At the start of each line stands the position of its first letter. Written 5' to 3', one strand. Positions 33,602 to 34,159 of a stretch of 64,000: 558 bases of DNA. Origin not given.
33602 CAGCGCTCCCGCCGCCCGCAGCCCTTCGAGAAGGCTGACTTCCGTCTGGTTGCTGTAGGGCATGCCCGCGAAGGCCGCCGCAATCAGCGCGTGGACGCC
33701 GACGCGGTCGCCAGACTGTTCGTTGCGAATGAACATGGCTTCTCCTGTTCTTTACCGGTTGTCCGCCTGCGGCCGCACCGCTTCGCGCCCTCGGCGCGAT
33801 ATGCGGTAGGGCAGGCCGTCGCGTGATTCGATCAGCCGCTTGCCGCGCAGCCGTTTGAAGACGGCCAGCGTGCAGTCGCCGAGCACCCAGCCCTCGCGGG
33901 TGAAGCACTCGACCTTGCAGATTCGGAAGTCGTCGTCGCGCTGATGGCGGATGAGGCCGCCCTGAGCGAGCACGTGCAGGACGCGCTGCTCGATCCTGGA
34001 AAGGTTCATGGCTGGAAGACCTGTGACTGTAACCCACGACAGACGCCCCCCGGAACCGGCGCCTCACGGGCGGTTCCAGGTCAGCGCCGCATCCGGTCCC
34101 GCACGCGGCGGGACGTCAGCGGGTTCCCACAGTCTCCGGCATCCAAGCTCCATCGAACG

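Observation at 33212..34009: topAI(yjhX)-GNAT pair: candidate topoisomerase-I-inhibitor toxin-antitoxin module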

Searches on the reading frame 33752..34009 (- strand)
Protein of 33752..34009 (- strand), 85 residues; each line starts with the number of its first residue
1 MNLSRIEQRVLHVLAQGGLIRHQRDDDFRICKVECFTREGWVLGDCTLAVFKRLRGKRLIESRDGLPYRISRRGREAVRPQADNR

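Call 3: search_protein_families(library=pfam, proteins=[window:33752-34009:-], max_evalue=0.01)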
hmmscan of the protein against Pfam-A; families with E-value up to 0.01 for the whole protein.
window:33752-34009:- (85 aa): 1 family
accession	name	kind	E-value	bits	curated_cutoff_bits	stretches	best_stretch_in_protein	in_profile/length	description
PF09857.14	YjhX_toxin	-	1.1e-41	141.1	27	1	1-85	1-85/85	Putative toxin of bacterial toxin-antitoxin pair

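Call 4: search_protein_families(library=ncbifam, proteins=[window:33752-34009:-], max_evalue=0.01)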
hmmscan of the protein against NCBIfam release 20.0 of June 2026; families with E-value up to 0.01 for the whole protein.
window:33752-34009:- (85 aa): 1 family
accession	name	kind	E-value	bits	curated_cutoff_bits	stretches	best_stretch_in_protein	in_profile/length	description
NF010240.0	PRK13687.1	subfamily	3.8e-41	139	99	1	1-85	1-85/85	hypothetical protein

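Call 12: find_related_loci(query=window:33752-34009:-, collection=genome_contigs, flank=4000)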
Query window:33752-34009:- (85 aa) in genome_contigs; peptide patterns used: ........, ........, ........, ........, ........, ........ (x = any residue, [..] = any of these).
599 stretches matched a pattern (row limit reached: there are more); 107 encode a relative of the query (tblastn E <= 1e-3); the best 80 are kept; 80 distinct loci.
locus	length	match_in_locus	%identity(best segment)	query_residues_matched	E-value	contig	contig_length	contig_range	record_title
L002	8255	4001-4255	66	1-85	2e-34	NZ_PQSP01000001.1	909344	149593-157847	Saezia sanguinis strain CNM695-12 CUZ56_1, whole genome shotgun sequence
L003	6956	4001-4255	67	1-85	2e-34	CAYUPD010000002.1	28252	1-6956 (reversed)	MAG TPA_asm: uncultured Rhodospirillaceae bacterium isolate SRP192927_co3_142 genome assembly, contig: NODE_3250_length_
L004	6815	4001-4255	72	1-85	3e-34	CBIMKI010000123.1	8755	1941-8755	MAG TPA_asm: uncultured Sphingobium sp. isolate SRR16817032_concoct_30 genome assembly, contig: ERZ27393366.2309, whole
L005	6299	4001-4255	66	1-85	1e-33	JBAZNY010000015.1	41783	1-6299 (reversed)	MAG: Bdellovibrionales bacterium isolate SO_2017_LW4_81 scaffold_304_c1_LW137-91_2017, whole genome shotgun sequence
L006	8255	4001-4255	64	1-85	3e-32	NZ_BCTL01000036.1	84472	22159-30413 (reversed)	Cedecea neteri NBRC 105707 = ATCC 33855 strain NBRC 105707, whole genome shotgun sequence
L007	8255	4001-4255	67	1-85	3e-32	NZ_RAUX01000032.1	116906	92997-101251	Stenotrophomonas maltophilia strain E77 sm-E77_lib12335_41, whole genome shotgun sequence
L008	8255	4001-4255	67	1-85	4e-32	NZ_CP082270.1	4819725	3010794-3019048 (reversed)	Stenotrophomonas forensis strain DFS-20110405 chromosome, complete genome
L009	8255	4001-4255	67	1-85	2e-32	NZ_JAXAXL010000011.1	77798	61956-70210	Stenotrophomonas maltophilia strain FR026 NODE_11_length_77798_cov_20.379224, whole genome shotgun sequence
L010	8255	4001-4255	66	1-85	8e-32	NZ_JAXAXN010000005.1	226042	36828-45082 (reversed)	Stenotrophomonas maltophilia strain FR015 NODE_5_length_226042_cov_71.108595, whole genome shotgun sequence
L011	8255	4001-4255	64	1-85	1e-31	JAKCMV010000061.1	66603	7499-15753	Enterobacter asburiae strain INSAq146 Aq146_contig_61, whole genome shotgun sequence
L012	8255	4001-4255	62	1-85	1e-31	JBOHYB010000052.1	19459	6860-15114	MAG: Lysobacter sp. isolate SD8048_metabat2.bin.17 NODE_257_length_19459_cov_5.694289, whole genome shotgun sequence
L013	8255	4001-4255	62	1-85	1e-31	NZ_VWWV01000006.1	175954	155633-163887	Enterobacter sp. Cy-643 NODE_5_length_175954_cov_71.041529/0, whole genome shotgun sequence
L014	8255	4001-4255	62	1-85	9e-32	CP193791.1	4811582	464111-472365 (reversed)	Enterobacter sp. TMH.L2 chromosome, complete genome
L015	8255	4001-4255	64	1-85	3e-31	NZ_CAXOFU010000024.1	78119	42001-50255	Enterobacter soli strain FFMG-34-3-21 isolate FFMG_34-3-21 FFMG_34-3-21.1:24, whole genome shotgun sequence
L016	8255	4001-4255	62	1-85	2e-31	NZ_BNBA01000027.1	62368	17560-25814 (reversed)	[Pseudomonas] boreopolis strain JCM 13306 sequence27, whole genome shotgun sequence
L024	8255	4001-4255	62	1-85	4e-30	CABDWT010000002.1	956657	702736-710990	Phytobacter ursingii strain ATCC27989T genome assembly, contig: ATCC27989T_contig_10, whole genome shotgun sequence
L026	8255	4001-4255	62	1-85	4e-30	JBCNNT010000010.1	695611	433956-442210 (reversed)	MAG: Enterobacter sp. isolate SMAGNO108 Contig10, whole genome shotgun sequence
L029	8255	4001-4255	58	1-85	9e-29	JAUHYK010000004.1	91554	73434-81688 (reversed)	MAG: Alphaproteobacteria bacterium isolate 3_bin.61 NODE_427_length_91554_cov_1.369781, whole genome shotgun sequence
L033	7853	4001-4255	58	1-85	4e-28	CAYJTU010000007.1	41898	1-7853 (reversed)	MAG TPA_asm: uncultured Moraxellaceae bacterium isolate ERP125453_co1_470 genome assembly, contig: NODE_695_length_41898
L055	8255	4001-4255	61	1-85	8e-26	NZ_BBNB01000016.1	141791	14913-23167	Citrobacter sedlakii NBRC 105722, whole genome shotgun sequence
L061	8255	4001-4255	61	1-85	1e-25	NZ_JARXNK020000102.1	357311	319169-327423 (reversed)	Raoultella lignicola strain TW_WC1a.1 NODE_5_length_357311_cov_74.100265, whole genome shotgun sequence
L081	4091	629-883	61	1-85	2e-25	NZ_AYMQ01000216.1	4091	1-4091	Serratia sp. H1w Contig216, whole genome shotgun sequence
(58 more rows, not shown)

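Call 18: search_protein_families(library=pfam, proteins=[L004:4255-4773:+, L011:4265-4975:+, L029:4279-6270:+, L055:4266-5159:+, L061:4269-5906:+, L081:864-1736:+, L024:4447-5220:+, L026:4484-5287:+, L033:4384-5172:+, L002:4552-5580:+], max_evalue=0.001)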
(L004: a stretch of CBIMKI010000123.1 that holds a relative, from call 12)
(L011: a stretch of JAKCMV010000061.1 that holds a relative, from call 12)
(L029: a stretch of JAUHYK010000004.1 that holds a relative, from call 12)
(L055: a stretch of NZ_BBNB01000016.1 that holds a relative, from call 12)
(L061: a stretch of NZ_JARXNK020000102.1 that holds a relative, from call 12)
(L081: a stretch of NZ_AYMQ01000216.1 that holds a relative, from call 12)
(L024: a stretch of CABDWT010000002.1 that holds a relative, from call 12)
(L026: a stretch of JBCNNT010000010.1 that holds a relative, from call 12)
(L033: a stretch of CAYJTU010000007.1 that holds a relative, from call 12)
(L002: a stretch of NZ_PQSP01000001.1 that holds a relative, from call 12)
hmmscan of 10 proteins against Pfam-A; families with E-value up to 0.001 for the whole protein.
L004:4255-4773:+ (172 aa): 3 families
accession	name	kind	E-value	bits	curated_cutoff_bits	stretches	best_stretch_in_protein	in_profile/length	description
PF13508.13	Acetyltransf_7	-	3.8e-06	27.6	27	1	54-133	6-83/84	Acetyltransferase (GNAT) domain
PF00583.31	Acetyltransf_1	-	3.8e-06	27.6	20.7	1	52-118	34-95/116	Acetyltransferase (GNAT) family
PF13527.13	Acetyltransf_9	-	2.8e-05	24.5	25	1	8-133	2-125/127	Acetyltransferase (GNAT) domain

L011:4265-4975:+ (236 aa): 7 families
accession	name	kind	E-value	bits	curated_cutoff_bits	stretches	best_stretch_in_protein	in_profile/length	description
PF13649.12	Methyltransf_25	-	4.9e-13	50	27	1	43-138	1-97/97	Methyltransferase domain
PF08241.18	Methyltransf_11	-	1.6e-12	48.4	21.2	1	44-141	1-94/95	Methyltransferase domain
PF13847.12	Methyltransf_31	-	8.6e-12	45.4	27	1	37-155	1-117/145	Methyltransferase domain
PF13489.12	Methyltransf_23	-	6.9e-11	42.6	27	1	30-145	11-119/164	Methyltransferase domain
PF02353.26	CMAS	-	3.3e-08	33.6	27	1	30-141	53-163/273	Mycolic acid cyclopropane synthetase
PF08242.18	Methyltransf_12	-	4.1e-06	27.9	30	1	44-140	1-98/98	Methyltransferase domain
PF05175.20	MTS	-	0.00071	19.7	23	1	29-77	21-70/170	Methyltransferase small domain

L029:4279-6270:+ (663 aa): 1 family
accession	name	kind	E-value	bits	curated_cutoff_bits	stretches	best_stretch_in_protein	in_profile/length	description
PF00144.29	Beta-lactamase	-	6.7e-63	213.3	27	1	69-388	1-310/329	Beta-lactamase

L055:4266-5159:+ (297 aa): 12 families
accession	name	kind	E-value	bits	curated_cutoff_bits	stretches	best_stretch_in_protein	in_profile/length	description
PF13649.12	Methyltransf_25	-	1.8e-23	83.5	27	1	70-164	1-97/97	Methyltransferase domain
PF08241.18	Methyltransf_11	-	4.2e-19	69.4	21.2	1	71-168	1-95/95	Methyltransferase domain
PF13489.12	Methyltransf_23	-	7e-16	58.8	27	1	57-181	13-130/164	Methyltransferase domain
PF13847.12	Methyltransf_31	-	2.5e-14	53.7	27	1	66-172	3-113/145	Methyltransferase domain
PF08242.18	Methyltransf_12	-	9.7e-13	49.1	30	1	71-166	1-98/98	Methyltransferase domain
PF05175.20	MTS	-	1.8e-10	41.1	23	1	65-172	28-142/170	Methyltransferase small domain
PF03848.20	TehB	-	6.2e-08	32.7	20.4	1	65-168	29-132/193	Tellurite resistance protein TehB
PF01209.24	Ubie_methyltran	-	2.7e-07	30.6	20.1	1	66-168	47-151/233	ubiE/COQ5 methyltransferase family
PF07021.18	MetW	-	2.2e-06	27.9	21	1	58-137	5-82/193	Methionine biosynthesis protein MetW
PF02353.26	CMAS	-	9e-06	25.6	27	1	63-176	59-172/273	Mycolic acid cyclopropane synthetase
PF05401.17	NodS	-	2.3e-05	24.7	24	1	57-137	34-113/201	Nodulation protein S (NodS)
PF01728.25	FtsJ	-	0.00012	22.5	24.1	1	64-176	19-145/181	FtsJ-like methyltransferase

L061:4269-5906:+ (545 aa): 13 families
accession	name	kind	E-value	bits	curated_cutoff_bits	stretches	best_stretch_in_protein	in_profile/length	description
PF13649.12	Methyltransf_25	-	9.5e-35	119.6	27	2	69-163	1-97/97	Methyltransferase domain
PF08241.18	Methyltransf_11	-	2.1e-28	99.2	21.2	2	70-166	1-94/95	Methyltransferase domain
PF13847.12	Methyltransf_31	-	2.3e-26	92.7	27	2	66-168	4-110/145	Methyltransferase domain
PF13489.12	Methyltransf_23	-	1.3e-21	77.5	27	2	45-185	2-124/164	Methyltransferase domain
PF08242.18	Methyltransf_12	-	1.7e-19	70.7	30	2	70-165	1-98/98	Methyltransferase domain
PF02353.26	CMAS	-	4.5e-14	52.9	27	2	63-174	60-171/273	Mycolic acid cyclopropane synthetase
PF05175.20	MTS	-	1.4e-13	51.3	23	1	66-167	32-138/170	Methyltransferase small domain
PF07021.18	MetW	-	7.1e-13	49.1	21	1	57-136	5-82/193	Methionine biosynthesis protein MetW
PF01209.24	Ubie_methyltran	-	1.6e-10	41.2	20.1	1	65-166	47-150/233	ubiE/COQ5 methyltransferase family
PF01135.25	PCMT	-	3.2e-10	40.6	20.3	1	323-435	63-171/210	Protein-L-isoaspartate(D-aspartate) O-methyltransferase (PCMT)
PF13679.12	Methyltransf_32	-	1.4e-07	32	27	0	330-397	22-94/143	Methyltransferase domain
PF03848.20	TehB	-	2.4e-06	27.5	20.4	1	59-137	25-103/193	Tellurite resistance protein TehB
PF01728.25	FtsJ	-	1.5e-05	25.4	24.1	0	62-137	18-99/181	FtsJ-like methyltransferase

L081:864-1736:+ (290 aa): 13 families
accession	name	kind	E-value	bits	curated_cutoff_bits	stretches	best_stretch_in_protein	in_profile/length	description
PF13649.12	Methyltransf_25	-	9.9e-22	77.9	27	1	80-174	1-97/97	Methyltransferase domain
PF08241.18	Methyltransf_11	-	2e-15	57.6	21.2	1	81-177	1-94/95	Methyltransferase domain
PF13847.12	Methyltransf_31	-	1e-13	51.7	27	1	75-146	2-80/145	Methyltransferase domain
PF08242.18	Methyltransf_12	-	1.1e-12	49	30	1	81-176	1-98/98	Methyltransferase domain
PF13489.12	Methyltransf_23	-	4.8e-12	46.3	27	1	74-196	20-135/164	Methyltransferase domain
PF05175.20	MTS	-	6.6e-10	39.3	23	1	76-178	31-138/170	Methyltransferase small domain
PF05401.17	NodS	-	5.3e-07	30.1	24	1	76-177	43-143/201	Nodulation protein S (NodS)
PF03848.20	TehB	-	5.7e-07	29.6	20.4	1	76-148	30-103/193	Tellurite resistance protein TehB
PF01209.24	Ubie_methyltran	-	1.7e-05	24.8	20.1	1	73-177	44-150/233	ubiE/COQ5 methyltransferase family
PF02353.26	CMAS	-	2.3e-05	24.3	27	1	72-182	58-168/273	Mycolic acid cyclopropane synthetase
PF07021.18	MetW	-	5.1e-05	23.4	21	1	68-147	5-82/193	Methionine biosynthesis protein MetW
PF01728.25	FtsJ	-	0.00012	22.5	24.1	1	74-148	19-99/181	FtsJ-like methyltransferase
PF05724.17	TPMT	-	0.00036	20.7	26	1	69-120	30-81/218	Thiopurine S-methyltransferase (TPMT)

L024:4447-5220:+ (257 aa): 6 families
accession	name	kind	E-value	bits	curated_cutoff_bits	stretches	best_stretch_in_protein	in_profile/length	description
PF01614.24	IclR_C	-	6.1e-59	198.9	24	1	78-249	2-173/174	Bacterial transcriptional regulator IclR C-terminal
PF09339.16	HTH_IclR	-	4.5e-17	62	22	1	10-61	1-52/52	IclR helix-turn-helix domain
PF12802.13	MarR_2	-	5.1e-06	27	27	1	15-62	8-55/61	MarR family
PF08280.17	HTH_Mga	-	1.2e-05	25.6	23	1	11-60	4-54/59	M protein trans-acting positive regulator (MGA) HTH domain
PF13412.12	HTH_24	-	0.00017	21.5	21.9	0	15-57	6-47/48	Winged helix-turn-helix DNA-binding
PF01047.28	MarR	-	0.00047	20.4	24.6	0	25-62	15-52/59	MarR family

L026:4484-5287:+ (267 aa): 2 families
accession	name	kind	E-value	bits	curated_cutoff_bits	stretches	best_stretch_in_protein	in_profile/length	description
PF13437.12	HlyD_3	-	8.3e-15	55.9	22.2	1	157-246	2-93/106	HlyD family secretion protein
PF16576.10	HlyD_D23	-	3.5e-10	40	30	1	60-257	19-212/214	Barrel-sandwich domain of CusB or HlyD membrane-fusion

L033:4384-5172:+ (262 aa): 9 families
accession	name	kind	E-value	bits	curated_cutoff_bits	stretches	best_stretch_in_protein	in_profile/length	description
PF08241.18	Methyltransf_11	-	2.4e-23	83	21.2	1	53-141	1-93/95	Methyltransferase domain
PF13649.12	Methyltransf_25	-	6.8e-20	72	27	1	52-139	1-97/97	Methyltransferase domain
PF08242.18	Methyltransf_12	-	6e-13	49.8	30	1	53-141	1-98/98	Methyltransferase domain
PF13847.12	Methyltransf_31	-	3.1e-11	43.6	27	1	47-141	2-107/145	Methyltransferase domain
PF13489.12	Methyltransf_23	-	6.7e-10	39.4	27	1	44-141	17-114/164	Methyltransferase domain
PF01728.25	FtsJ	-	4.3e-07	30.5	24.1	1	39-116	11-98/181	FtsJ-like methyltransferase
PF01209.24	Ubie_methyltran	-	9.3e-07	28.9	20.1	1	47-143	46-151/233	ubiE/COQ5 methyltransferase family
PF05148.21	Methyltransf_8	-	1.9e-06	28.4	27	1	31-141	54-154/219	Hypothetical methyltransferase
PF00398.26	RrnaAD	-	0.0003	20.4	24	1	37-90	19-72/263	Ribosomal RNA adenine dimethylase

L002:4552-5580:+ (342 aa): 7 families
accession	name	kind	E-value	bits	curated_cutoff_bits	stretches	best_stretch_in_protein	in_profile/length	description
PF05201.20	GlutR_N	-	9.7e-41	139.5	27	1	12-157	2-149/151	Glutamyl-tRNAGlu reductase, N-terminal domain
PF01488.26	Shikimate_DH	-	2.3e-23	83.3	24.3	1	180-301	7-135/138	Shikimate / quinate 5-dehydrogenase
PF02826.25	2-Hacid_dh_C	-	2.3e-07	30.8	25.1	1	181-268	32-119/178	D-isomer specific 2-hydroxyacid dehydrogenase, NAD binding domain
PF02882.25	THF_DHG_CYH_C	-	6.1e-05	22.8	27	0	169-225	20-77/160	Tetrahydrofolate dehydrogenase/cyclohydrolase, NAD(P)-binding domain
PF00670.27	AdoHcyase_NAD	-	9.3e-05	23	27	1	183-264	21-98/162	S-adenosyl-L-homocysteine hydrolase, NAD binding domain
PF13460.12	NAD_binding_10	-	9.6e-05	22.8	27.2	1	192-256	2-73/184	NAD(P)H-binding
PF13241.12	NAD_binding_7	-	0.00095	20.2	22.1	0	183-274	5-89/104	Putative NAD(P)-binding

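Call 25: search_solved_structures(query=window:33752-34009:-, max_evalue=1, show_alignments=2)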
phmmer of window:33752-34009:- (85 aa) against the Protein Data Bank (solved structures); distinct sequences matched with E-value up to 1: 0.

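Call 56: predict_structure(alignment_id=A3)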
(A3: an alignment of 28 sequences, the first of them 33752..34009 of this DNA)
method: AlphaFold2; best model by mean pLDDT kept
length: 85 residues; sequences in the alignment: 28
mean_pLDDT: 90.1   pTM: 0.78
mean pLDDT of the five models: 90.1, 89.6, 88.9, 88.7, 88.0
residues with pLDDT >= 90: 68; 70-90: 11; 50-70: 2; < 50: 4
segments of 3 or more residues with pLDDT < 50: 82-85
pLDDT, mean of each block of 10 residues (from residue 1): 89 95 92 95 93 96 92 90 47
secondary structure, 60 per line:
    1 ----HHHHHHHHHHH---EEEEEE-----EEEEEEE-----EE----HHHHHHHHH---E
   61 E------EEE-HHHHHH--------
elements in order: H5-15 E19-24 E30-36 H48-56 E68-70 H72-77

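Call 59: fold_search(model_id=the predicted structure, library=pdb)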
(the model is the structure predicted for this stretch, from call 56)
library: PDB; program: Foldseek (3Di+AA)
matches with E <= 10: 771; with E <= 0.001: 0
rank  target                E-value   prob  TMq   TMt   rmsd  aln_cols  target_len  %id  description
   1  6qh0_C                7.9e-02  0.96  0.55  0.43   6.3        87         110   17  The complex structure of hsRosR-S5 (VNG0258H/RosR-S5) (released 2019-07-10)
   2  8btr_SL               9.6e-02  0.63  0.42  0.38   7.1        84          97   10  Giardia Ribosome in PRE-T Hybrid State (D2) (released 2023-03-22)
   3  8bsi_SL               1.3e-01  0.57  0.45  0.39   7.4        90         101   10  Giardia ribosome chimeric hybrid-like GDP+Pi bound state (B1) (released 2023-03-15)
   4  6ez1_A                2.3e-01  0.87  0.55  0.43   6.4        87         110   17  Structure of h. salinarum RosR (vng0258) grown from NaBr (released 2018-08-22)
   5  7qz5_B                2.6e-01  0.41  0.44  0.37   8.2        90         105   21  Transcriptional regulator LmrR with Trp-67 and Trp-96 replaced by the unnatural amino acid 5-fluoroTrp (released 2022-11-23)
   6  3b73_B                3.2e-01  0.84  0.52  0.49   7.7        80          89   15  Crystal structure of the PhiH1 repressor-like protein from Haloarcula marismortui (released 2007-11-13)
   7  6hts_C                3.4e-01  0.16  0.31  0.08  15.7        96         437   16  Cryo-EM structure of the human INO80 complex bound to nucleosome (released 2018-11-07)
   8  8br8_SL               4.1e-01  0.30  0.43  0.38   7.8        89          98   10  Giardia ribosome in POST-T state (A1) (released 2023-03-15)
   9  3jag_TT               4.4e-01  0.25  0.39  0.25  10.4        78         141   13  Structure of a mammalian ribosomal termination complex with ABCE1, eRF1(AAQ), and the UAA stop codon (released 2015-08-12)
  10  8btd_SL               4.7e-01  0.28  0.42  0.35   7.6        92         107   10  Giardia Ribosome in PRE-T Hybrid State (D1) (released 2023-03-22)
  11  8vvs_TB               4.7e-01  0.25  0.34  0.22  11.9        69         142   13  Post-decoding post-hydrolysis state obtained from merged datasets of elongation inhibitor-treated mammalian ribosomes (released 2025-07-30)
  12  8jiw_BT               4.7e-01  0.23  0.36  0.24  11.9        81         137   11  Atomic structure of wheat ribosome reveals unique features of the plant ribosomes (released 2024-03-27)
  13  8vvp_TB               5.7e-01  0.38  0.47  0.30  10.2        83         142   11  Codon sampling state obtained from Anisomycin-treated mammalian ribosomes (released 2025-07-30)
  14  8ove_AO               5.7e-01  0.35  0.44  0.27  10.5        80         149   14  CRYO-EM STRUCTURE OF TRYPANOSOMA BRUCEI PROCYCLIC FORM 80S RIBOSOME : TB11CS6H1 snoRNA mutant (released 2023-11-29)
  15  6lg2_A                6.5e-01  0.51  0.50  0.25   5.8        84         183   19  VanR bound to Vanillate (released 2020-02-12)
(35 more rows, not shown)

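Call 67: search_protein_families(library=padloc, proteins=[window:33752-34009:-], max_evalue=0.01)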
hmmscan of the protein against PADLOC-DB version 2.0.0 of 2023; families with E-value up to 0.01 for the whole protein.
window:33752-34009:- (85 aa): 0 families
